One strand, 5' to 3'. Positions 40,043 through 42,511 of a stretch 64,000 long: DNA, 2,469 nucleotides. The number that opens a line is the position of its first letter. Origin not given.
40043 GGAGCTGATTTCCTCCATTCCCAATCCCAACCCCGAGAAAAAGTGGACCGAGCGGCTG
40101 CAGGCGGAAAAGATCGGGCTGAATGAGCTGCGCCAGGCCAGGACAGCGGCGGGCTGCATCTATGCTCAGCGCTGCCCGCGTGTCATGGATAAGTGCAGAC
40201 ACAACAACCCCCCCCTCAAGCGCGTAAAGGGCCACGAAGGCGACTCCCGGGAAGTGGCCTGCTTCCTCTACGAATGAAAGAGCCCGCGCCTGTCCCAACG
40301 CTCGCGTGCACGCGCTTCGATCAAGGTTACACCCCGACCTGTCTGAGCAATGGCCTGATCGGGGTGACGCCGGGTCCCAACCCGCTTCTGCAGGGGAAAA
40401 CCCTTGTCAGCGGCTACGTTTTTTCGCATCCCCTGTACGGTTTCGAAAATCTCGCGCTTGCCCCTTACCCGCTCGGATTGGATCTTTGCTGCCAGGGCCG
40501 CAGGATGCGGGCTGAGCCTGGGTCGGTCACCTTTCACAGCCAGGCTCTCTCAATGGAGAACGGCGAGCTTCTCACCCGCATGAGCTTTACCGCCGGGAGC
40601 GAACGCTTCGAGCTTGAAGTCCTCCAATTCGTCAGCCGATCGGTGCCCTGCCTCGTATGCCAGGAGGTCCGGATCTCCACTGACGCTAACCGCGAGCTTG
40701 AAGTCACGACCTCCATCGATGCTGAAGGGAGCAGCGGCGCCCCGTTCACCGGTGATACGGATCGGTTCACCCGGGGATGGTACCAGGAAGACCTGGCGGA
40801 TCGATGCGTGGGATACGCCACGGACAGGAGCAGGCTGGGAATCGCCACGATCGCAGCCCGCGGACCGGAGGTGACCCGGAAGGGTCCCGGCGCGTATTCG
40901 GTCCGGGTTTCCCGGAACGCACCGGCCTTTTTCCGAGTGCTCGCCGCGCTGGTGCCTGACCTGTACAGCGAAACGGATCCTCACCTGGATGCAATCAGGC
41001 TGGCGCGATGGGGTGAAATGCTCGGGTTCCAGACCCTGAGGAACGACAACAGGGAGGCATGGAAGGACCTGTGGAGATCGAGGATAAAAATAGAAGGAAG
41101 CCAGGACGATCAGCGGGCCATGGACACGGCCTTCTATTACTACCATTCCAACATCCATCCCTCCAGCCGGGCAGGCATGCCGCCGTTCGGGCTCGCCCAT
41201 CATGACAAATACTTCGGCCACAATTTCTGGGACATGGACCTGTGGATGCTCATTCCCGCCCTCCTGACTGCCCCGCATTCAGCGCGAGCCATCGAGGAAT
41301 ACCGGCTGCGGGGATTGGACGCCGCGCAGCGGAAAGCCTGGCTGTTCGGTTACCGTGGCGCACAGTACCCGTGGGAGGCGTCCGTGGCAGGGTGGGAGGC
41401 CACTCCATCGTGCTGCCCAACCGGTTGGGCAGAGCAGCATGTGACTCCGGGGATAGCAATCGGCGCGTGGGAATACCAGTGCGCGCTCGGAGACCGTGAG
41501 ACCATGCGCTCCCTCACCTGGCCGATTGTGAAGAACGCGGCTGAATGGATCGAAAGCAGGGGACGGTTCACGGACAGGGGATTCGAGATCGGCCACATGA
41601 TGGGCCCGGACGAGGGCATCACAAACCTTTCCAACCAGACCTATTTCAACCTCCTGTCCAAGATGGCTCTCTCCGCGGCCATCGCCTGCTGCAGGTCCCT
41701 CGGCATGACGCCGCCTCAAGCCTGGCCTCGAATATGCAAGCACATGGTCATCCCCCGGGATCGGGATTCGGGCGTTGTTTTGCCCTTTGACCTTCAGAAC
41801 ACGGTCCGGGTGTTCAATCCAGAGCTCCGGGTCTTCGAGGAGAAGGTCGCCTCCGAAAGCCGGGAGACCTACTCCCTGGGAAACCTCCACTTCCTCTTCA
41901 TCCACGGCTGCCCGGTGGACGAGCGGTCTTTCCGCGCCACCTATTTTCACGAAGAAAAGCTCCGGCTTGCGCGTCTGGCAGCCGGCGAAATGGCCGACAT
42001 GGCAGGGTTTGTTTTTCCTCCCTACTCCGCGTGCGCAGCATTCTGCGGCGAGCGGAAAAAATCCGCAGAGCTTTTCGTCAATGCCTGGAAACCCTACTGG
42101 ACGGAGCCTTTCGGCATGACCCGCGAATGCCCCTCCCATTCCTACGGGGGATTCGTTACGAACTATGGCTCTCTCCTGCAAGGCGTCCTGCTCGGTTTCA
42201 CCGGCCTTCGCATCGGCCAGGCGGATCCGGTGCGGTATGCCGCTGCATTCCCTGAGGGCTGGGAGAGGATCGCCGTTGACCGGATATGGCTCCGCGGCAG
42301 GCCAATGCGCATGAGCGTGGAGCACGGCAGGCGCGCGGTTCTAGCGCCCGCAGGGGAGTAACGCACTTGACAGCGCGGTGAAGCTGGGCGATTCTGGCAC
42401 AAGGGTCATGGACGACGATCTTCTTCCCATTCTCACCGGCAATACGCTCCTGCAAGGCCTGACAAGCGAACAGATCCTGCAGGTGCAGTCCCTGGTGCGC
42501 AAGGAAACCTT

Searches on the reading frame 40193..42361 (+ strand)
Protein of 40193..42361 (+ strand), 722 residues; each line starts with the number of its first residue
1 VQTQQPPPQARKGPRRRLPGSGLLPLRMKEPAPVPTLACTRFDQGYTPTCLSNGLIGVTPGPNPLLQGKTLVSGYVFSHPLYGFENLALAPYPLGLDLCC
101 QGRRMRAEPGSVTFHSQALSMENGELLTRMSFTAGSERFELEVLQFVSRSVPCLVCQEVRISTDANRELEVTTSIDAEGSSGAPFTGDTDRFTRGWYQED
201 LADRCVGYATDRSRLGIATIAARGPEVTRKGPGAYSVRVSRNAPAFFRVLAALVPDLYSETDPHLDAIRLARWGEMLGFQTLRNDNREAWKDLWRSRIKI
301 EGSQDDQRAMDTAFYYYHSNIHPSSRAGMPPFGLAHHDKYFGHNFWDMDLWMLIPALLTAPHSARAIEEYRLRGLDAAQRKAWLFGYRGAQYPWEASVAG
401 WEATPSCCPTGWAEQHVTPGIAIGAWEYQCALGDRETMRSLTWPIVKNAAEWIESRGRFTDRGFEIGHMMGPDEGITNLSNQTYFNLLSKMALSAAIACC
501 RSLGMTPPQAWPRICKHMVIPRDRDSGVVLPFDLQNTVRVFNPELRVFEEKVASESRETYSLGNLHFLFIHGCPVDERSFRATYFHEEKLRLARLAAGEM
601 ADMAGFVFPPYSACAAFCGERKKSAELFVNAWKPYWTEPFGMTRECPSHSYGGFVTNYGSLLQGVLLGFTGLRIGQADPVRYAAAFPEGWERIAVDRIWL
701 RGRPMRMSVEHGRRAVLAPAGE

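Call 55: search_protein_families(library=ncbifam, proteins=[window:40193-42361:+], max_evalue=0.00001)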
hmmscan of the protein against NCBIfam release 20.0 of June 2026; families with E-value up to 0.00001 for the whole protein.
window:40193-42361:+ (722 aa): 2 families
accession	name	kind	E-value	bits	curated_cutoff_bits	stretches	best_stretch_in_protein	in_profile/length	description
NF053734.1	KJHdlse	equivalog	4.6e-75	253.3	800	2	259-525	246-512/668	kojibiose hydrolase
NF010380.0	PRK13807.1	domain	5.6e-19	67.8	838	1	266-525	275-546/756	family 65 glycosyl hydrolase domain-containing protein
